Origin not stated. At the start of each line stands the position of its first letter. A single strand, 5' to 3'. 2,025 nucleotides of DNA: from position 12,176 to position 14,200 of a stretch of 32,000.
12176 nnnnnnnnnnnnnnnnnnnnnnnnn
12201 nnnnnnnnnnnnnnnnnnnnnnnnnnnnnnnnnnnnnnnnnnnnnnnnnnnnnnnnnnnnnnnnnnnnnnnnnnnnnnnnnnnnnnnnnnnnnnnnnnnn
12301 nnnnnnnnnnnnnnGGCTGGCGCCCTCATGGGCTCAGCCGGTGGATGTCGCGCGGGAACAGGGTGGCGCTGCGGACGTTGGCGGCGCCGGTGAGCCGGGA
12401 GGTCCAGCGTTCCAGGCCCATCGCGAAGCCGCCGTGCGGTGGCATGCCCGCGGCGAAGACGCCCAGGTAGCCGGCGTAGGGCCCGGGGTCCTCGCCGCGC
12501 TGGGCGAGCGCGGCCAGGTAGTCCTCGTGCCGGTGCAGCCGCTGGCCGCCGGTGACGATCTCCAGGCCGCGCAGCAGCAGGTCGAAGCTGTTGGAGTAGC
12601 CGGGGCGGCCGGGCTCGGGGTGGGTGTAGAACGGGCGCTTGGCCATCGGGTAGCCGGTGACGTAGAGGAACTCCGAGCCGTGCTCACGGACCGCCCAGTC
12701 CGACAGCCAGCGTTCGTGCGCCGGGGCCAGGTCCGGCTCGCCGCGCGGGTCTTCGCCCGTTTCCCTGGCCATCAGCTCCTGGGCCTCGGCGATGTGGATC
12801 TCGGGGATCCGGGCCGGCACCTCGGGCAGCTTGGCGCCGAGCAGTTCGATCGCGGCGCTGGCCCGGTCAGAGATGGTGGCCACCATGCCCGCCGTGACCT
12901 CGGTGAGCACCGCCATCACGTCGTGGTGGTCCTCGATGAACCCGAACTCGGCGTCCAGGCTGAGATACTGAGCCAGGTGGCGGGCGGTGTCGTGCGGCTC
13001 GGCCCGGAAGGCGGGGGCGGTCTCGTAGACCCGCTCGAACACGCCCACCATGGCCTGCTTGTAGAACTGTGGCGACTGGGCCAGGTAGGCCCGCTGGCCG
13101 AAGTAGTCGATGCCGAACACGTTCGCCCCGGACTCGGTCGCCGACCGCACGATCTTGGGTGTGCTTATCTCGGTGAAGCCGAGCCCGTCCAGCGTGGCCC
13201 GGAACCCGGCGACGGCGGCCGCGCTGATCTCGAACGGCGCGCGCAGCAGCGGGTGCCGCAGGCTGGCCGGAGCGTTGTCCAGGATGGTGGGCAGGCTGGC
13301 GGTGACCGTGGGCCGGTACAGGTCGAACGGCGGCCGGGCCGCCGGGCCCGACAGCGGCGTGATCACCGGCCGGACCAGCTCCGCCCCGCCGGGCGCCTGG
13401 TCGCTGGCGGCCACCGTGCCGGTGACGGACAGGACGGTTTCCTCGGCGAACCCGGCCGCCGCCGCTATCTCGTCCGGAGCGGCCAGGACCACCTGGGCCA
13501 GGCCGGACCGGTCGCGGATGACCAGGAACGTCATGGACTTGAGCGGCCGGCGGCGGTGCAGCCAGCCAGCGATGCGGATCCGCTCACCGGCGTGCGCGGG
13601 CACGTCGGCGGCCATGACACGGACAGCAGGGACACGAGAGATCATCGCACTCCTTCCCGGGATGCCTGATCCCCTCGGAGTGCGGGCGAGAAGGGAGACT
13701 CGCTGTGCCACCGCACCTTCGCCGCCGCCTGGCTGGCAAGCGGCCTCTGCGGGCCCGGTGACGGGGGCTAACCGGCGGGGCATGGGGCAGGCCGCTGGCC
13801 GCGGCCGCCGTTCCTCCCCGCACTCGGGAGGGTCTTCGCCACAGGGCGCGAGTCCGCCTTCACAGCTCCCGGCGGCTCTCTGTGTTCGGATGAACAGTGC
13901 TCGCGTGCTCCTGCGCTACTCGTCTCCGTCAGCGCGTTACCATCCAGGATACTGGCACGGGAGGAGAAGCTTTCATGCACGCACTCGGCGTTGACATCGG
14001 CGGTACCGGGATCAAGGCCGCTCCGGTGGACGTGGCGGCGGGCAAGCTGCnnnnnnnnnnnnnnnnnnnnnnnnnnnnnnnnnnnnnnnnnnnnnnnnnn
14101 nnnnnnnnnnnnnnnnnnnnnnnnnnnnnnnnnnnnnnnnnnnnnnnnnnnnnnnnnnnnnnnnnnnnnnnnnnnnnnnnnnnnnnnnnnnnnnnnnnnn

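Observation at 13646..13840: Complete T-box decision module upstream of an archaeal-type aspS, apparently an Asp-specific translational T-box in an actinomycete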

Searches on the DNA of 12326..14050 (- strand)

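Call 4: search_rna_families(source=window, start=13550, end=14050, threshold=evalue, max_evalue=10, show_alignments=3)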
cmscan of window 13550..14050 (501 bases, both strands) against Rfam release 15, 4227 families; matches with E-value up to 10: 3.
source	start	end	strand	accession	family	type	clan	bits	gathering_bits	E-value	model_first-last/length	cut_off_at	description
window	13679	13941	-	RF00230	T-box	Cis-reg; leader;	-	27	93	0.00038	1-219/219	no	T-box leader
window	13691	13785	-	RF02833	Scr3202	Gene; sRNA;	-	16.2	52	8.8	1-95/95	no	Streptomyces RNA 3202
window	13697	13760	+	RF02136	HTT-AS1_3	Gene; lncRNA;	-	12.9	70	6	1-60/60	no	HTT antisense RNA 1 conserved region 3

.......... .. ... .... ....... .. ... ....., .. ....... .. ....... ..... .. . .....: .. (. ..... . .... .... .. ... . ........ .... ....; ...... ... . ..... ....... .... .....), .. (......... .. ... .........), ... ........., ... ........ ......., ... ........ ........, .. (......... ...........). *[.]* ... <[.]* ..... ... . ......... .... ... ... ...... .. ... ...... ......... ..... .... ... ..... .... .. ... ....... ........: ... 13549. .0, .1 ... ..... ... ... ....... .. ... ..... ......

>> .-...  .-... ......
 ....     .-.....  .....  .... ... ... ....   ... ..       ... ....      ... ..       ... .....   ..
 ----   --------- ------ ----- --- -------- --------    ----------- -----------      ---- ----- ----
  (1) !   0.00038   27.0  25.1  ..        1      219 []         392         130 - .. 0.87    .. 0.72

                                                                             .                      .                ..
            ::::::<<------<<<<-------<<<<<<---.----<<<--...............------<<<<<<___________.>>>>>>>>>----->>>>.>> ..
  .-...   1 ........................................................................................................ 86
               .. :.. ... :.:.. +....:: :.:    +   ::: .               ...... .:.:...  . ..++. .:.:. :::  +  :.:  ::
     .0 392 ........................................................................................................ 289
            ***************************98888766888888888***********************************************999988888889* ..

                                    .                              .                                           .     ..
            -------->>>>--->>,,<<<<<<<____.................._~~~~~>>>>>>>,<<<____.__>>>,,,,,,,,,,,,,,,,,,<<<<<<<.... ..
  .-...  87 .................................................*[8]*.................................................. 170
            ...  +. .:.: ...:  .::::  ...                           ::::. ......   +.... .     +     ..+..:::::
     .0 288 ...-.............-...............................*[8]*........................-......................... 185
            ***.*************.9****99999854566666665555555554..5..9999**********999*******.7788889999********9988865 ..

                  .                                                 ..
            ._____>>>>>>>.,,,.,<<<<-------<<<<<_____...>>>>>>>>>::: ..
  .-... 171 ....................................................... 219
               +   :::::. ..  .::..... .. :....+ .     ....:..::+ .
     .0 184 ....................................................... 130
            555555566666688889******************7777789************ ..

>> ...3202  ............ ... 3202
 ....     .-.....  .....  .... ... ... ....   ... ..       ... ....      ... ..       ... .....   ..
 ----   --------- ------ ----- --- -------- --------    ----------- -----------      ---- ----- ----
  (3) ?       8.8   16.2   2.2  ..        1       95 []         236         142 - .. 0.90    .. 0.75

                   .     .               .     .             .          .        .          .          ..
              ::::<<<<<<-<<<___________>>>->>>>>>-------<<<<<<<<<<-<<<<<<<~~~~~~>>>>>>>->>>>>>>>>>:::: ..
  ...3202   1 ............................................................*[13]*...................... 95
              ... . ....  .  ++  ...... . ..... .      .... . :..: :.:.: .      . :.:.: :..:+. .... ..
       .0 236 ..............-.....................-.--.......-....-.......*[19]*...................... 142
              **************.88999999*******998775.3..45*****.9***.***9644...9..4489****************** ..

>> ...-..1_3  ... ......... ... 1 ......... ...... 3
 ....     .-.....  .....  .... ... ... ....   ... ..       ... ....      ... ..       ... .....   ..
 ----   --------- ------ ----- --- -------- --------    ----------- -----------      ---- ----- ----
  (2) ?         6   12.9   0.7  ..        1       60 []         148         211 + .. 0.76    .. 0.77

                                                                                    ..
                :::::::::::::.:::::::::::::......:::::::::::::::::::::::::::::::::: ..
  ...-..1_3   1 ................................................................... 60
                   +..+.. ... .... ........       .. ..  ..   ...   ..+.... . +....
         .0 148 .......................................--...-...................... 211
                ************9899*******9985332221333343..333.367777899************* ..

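Call 46: search_rna_families(sources=[L001, L006, L008, L011, L013, L018, L020, L028, L035, L042, L047, L060, L064, L067, L030, L038], threshold=evalue, max_evalue=1)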
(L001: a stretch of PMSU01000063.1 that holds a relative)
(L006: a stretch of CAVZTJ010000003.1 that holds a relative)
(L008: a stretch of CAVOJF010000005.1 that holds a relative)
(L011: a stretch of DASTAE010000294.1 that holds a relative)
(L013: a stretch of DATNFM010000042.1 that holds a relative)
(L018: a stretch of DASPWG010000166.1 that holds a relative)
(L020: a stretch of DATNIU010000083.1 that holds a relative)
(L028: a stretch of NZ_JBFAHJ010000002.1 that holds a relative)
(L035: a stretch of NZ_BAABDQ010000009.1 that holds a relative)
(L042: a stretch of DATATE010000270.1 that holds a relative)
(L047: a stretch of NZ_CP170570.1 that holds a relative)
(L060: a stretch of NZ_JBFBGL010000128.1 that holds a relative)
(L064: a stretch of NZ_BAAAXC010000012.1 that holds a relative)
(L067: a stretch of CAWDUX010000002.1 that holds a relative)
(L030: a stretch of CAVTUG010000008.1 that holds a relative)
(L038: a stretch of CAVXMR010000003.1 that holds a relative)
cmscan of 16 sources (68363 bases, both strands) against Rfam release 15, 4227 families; matches with E-value up to 1: 20.
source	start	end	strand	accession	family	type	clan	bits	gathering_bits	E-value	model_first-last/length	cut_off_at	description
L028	1236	1455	+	RF00230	T-box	Cis-reg; leader;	-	79.9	93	1.2e-15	1-219/219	no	T-box leader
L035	1240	1455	+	RF00230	T-box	Cis-reg; leader;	-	74.9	93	2.4e-14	1-219/219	no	T-box leader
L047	1234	1456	+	RF00230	T-box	Cis-reg; leader;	-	74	93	4e-14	1-219/219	no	T-box leader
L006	1206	1455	+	RF00230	T-box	Cis-reg; leader;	-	62.8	93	3.1e-11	1-219/219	no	T-box leader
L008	560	634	-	RF00005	tRNA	Gene; tRNA;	CL00001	60.3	29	1.6e-10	1-71/71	no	tRNA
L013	429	503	-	RF00005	tRNA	Gene; tRNA;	CL00001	60.3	29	1.6e-10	1-71/71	no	tRNA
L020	522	596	-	RF00005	tRNA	Gene; tRNA;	CL00001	60.3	29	1.6e-10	1-71/71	no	tRNA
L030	618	692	-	RF00005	tRNA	Gene; tRNA;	CL00001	60.3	29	1.6e-10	1-71/71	no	tRNA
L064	1246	1460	+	RF00230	T-box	Cis-reg; leader;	-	57.7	93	6.3e-10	1-219/219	no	T-box leader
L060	1045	1281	+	RF00230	T-box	Cis-reg; leader;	-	53.1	93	9.6e-09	1-219/219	no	T-box leader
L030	1127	1443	+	RF00230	T-box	Cis-reg; leader;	-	51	93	3.3e-08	1-219/219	no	T-box leader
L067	1187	1460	+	RF00230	T-box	Cis-reg; leader;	-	49.7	93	7.3e-08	1-219/219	no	T-box leader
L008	1192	1436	+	RF00230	T-box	Cis-reg; leader;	-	43.3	93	3.2e-06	1-219/219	no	T-box leader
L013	1173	1424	+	RF00230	T-box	Cis-reg; leader;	-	42.6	93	4.9e-06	1-219/219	no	T-box leader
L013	3656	3711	+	RF01068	Guanidine-II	Cis-reg; riboswitch;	-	40.7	32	0.00012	1-48/48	no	Guanidine-II riboswitch aptamer (mini-ykkC)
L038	186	365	-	RF04119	MIR1858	Gene; miRNA;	-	39.3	137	0.0041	1-197/197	no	MIR1858 microRNA precursor family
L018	1205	1456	+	RF00230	T-box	Cis-reg; leader;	-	39.1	93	3.9e-05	1-219/219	no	T-box leader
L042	1201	1455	+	RF00230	T-box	Cis-reg; leader;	-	38.5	93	5.6e-05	1-219/219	no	T-box leader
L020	980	1081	+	RF00230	T-box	Cis-reg; leader;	-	31.7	93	0.0032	7-103/219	no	T-box leader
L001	1209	1459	+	RF00230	T-box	Cis-reg; leader;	-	30.3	93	0.0071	1-219/219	no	T-box leader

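Call 76: build_rna_model(alignment_id=A4, structure=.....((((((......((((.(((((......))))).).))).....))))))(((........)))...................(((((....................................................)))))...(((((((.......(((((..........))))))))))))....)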
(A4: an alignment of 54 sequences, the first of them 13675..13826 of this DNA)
Model R1 built from alignment A4 (54 sequences, 198 columns); structure: as given.
model positions 148; base pairs 35; branch points 3; effective number of sequences 1.35; information 0.59 bits per position. Calibrated on 0.2 Mb of random sequence (short: E-values are rough).
structure used (alignment columns):
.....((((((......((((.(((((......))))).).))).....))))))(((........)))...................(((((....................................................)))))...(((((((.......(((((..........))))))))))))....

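Call 77: search_with_rna_model(model_id=R1, source=window, filters=off, max_evalue=10, show_alignments=2)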
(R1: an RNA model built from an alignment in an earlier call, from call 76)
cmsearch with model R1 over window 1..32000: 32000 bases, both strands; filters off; matches with E-value up to 10: 75.
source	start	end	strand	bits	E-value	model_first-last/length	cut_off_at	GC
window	13677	13824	-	140.5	6.4e-31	1-148/148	no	0.77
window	10881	10950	+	11.6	0.14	1-148/148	no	0.77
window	24489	24589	-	11.2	0.18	1-148/148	no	0.72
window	12434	12501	-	10.7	0.24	1-148/148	no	0.78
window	6145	6267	-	9.9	0.35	1-148/148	no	0.71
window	18238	18296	+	9.7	0.39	1-148/148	no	0.75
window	25408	25543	+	9.6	0.41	1-148/148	no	0.68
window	31210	31382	+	9.3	0.48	1-148/148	no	0.69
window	1062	1153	-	8.9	0.59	1-148/148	no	0.68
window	9459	9552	-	8.9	0.6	1-148/148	no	0.71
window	5484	5575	+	8.8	0.63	1-148/148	no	0.71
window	10432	10480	-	8.7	0.65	1-148/148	no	0.8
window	8826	8846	-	8.7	0.67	119-139/148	no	0.81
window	9135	9243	-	8.6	0.71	1-148/148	no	0.71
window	12115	12209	+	8.5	0.73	1-148/148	no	0.73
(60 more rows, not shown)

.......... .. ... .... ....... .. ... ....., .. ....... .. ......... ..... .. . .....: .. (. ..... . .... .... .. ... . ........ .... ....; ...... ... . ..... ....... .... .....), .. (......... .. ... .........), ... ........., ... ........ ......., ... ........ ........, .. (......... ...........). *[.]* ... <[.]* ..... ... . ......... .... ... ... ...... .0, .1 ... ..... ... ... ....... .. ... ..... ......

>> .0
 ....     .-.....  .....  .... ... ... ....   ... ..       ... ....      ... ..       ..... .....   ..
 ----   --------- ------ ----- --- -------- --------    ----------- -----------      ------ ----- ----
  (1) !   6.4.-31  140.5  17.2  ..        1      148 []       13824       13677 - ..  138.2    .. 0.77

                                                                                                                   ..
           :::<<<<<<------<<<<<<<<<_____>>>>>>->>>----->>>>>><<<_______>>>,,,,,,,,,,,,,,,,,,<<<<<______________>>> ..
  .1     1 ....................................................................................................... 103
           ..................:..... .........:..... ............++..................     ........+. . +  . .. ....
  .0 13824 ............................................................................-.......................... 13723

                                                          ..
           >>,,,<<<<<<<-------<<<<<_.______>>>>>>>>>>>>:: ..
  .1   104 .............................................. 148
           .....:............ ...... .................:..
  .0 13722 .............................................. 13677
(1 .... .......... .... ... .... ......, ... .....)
